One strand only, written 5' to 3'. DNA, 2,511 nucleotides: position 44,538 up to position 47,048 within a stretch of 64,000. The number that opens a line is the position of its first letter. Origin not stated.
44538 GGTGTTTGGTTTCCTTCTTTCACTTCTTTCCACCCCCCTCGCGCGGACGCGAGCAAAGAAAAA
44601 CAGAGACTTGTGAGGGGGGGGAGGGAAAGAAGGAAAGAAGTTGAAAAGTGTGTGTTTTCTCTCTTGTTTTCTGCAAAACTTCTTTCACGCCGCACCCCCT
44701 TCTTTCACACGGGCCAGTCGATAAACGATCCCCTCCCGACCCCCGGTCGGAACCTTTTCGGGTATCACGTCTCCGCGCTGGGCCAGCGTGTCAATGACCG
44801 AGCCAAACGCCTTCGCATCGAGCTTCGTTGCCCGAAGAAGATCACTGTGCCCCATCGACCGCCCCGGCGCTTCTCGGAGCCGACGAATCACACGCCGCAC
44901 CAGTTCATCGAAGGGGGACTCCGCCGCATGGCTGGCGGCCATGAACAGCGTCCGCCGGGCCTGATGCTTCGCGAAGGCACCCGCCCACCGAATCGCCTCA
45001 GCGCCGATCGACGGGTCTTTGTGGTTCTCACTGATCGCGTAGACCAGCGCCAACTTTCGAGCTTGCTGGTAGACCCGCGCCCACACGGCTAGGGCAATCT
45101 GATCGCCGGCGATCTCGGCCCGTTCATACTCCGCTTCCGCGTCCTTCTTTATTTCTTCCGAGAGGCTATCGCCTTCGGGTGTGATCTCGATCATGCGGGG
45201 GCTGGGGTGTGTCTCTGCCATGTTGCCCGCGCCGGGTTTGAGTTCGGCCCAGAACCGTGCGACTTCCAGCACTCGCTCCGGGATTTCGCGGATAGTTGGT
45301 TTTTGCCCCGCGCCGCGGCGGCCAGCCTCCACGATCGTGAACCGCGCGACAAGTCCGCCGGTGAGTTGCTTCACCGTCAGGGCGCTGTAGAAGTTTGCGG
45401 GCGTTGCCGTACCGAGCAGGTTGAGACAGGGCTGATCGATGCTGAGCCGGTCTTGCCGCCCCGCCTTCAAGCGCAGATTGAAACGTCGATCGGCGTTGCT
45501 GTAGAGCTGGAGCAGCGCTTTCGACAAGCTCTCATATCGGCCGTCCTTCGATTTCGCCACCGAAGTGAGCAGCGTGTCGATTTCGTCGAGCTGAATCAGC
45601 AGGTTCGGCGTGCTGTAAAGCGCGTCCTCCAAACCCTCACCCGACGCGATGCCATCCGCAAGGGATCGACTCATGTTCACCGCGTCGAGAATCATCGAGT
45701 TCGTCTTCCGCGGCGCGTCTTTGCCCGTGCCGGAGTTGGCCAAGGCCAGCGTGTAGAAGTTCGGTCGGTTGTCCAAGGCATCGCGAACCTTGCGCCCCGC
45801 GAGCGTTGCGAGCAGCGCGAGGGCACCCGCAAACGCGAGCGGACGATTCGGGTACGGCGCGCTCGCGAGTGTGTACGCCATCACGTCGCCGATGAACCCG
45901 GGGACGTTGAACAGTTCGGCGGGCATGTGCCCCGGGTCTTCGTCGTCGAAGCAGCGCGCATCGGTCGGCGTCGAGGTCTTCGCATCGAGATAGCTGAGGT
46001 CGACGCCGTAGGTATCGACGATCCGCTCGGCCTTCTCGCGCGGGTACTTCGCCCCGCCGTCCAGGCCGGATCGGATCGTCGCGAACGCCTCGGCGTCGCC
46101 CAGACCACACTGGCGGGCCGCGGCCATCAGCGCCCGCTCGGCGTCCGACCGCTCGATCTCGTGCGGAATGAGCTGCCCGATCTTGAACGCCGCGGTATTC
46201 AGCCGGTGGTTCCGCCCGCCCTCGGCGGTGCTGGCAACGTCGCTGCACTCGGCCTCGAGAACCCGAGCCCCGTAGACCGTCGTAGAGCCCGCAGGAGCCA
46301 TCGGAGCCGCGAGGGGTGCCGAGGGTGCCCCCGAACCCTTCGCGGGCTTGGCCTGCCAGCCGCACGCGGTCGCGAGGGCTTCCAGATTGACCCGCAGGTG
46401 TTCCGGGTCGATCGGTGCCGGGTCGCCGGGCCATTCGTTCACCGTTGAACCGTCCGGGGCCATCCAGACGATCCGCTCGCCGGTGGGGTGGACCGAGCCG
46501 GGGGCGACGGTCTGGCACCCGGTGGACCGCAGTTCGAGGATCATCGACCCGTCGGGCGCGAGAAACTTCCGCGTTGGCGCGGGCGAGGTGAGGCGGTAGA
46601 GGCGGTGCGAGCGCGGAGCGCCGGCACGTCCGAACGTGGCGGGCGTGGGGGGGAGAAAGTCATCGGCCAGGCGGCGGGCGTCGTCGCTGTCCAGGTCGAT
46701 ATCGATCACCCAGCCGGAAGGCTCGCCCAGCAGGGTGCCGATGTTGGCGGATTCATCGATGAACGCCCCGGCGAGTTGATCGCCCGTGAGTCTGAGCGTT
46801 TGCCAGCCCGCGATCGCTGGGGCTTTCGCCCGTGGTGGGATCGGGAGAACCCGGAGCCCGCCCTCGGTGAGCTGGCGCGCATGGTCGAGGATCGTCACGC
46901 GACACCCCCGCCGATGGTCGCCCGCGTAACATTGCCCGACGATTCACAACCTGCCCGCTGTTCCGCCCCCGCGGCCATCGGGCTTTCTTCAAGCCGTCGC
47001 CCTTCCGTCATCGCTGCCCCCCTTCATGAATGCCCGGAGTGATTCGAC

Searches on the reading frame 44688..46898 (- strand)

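Call 69: search_protein_families(library=pfam, proteins=[window:44688-46898:-], max_evalue=0.001)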
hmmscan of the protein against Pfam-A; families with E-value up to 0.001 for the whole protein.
window:44688-46898:- (737 aa): 1 family
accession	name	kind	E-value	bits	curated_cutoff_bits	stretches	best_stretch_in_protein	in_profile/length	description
PF09250.16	Prim-Pol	-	3.2e-16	60.6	22.8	1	8-152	2-151/158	Bifunctional DNA primase/polymerase, N-terminal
